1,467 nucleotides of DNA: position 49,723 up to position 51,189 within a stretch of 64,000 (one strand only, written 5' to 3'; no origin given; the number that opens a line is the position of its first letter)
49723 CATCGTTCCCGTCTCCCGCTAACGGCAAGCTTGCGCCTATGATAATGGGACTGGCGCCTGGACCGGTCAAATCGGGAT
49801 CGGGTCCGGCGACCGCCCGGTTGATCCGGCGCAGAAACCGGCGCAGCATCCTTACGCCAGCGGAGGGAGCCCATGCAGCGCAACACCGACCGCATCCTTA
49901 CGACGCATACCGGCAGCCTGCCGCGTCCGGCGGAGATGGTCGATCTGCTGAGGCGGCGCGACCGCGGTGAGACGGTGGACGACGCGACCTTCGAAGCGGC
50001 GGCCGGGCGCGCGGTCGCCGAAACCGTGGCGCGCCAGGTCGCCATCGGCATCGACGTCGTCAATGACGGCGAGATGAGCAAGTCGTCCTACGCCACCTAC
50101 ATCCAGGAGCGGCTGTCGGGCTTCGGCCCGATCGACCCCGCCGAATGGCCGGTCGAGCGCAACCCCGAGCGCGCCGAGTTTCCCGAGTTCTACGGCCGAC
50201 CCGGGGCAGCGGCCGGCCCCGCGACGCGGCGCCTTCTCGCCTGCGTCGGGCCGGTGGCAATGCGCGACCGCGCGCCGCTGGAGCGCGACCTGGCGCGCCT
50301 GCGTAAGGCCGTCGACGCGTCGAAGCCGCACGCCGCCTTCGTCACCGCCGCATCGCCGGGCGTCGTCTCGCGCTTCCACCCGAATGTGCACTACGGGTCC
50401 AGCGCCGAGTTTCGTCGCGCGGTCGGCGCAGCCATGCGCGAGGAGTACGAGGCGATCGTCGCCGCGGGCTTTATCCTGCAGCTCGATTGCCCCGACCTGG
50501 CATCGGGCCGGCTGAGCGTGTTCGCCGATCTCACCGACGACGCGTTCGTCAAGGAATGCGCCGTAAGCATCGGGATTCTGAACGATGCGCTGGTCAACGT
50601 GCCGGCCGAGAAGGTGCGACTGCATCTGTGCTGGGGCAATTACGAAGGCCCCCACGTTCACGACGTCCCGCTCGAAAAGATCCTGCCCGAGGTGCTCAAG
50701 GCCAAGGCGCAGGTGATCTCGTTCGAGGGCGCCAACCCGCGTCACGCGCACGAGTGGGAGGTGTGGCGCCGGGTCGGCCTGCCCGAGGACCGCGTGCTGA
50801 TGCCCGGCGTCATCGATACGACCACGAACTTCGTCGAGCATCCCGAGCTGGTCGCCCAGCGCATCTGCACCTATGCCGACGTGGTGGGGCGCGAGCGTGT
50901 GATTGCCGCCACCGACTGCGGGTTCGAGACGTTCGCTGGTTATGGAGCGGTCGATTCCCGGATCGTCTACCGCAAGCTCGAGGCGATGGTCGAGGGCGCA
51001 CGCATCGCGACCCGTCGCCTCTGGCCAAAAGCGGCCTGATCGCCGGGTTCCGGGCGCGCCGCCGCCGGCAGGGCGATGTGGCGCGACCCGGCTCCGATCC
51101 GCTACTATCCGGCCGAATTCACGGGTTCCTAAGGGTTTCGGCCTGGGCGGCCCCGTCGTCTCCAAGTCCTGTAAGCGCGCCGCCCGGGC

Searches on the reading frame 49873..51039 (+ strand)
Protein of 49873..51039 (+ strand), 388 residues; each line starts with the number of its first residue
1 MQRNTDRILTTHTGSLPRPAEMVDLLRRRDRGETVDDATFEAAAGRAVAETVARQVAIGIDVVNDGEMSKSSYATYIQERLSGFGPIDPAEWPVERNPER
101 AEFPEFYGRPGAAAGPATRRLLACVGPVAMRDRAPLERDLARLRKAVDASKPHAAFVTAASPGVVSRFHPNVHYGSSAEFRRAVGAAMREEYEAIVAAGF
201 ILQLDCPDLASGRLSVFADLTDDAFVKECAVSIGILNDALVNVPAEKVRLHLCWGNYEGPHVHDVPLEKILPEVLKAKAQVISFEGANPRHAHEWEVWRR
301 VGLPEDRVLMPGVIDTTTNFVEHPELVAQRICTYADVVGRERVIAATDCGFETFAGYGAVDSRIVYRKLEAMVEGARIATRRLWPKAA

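Call 31: search_protein_families(library=ncbifam, proteins=[window:49873-51039:+], max_evalue=0.01)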
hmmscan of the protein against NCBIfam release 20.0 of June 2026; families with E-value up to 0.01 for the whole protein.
window:49873-51039:+ (388 aa): 7 families
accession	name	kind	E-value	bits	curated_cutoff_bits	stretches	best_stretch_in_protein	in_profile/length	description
NF003317.0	PRK04326.1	equivalog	5.8e-27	94.7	406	2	162-381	137-324/340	methionine synthase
NF006589.0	PRK09121.1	equivalog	3.1e-14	52.8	392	2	267-383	235-340/342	methionine synthase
NF005085.0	PRK06520.1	subfamily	5.3e-12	45.5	313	2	233-374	221-362/368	5-methyltetrahydropteroyltriglutamate--homocysteine S-methyltransferase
NF004875.0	PRK06233.1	equivalog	5.1e-11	42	576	1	10-354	12-346/373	vitamin B12 independent methionine synthase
NF003556.0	PRK05222.1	equivalog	2.1e-09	36.9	541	1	9-84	421-495/750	5-methyltetrahydropteroyltriglutamate--homocysteine S-methyltransferase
NF002119.0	PRK00957.1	equivalog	8.9e-09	34.9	258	1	267-376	201-301/306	methionine synthase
TIGR01371.1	met_syn_B12ind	equivalog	2.1e-08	33.7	929.95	1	10-84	428-501/754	5-methyltetrahydropteroyltriglutamate--homocysteine S-methyltransferase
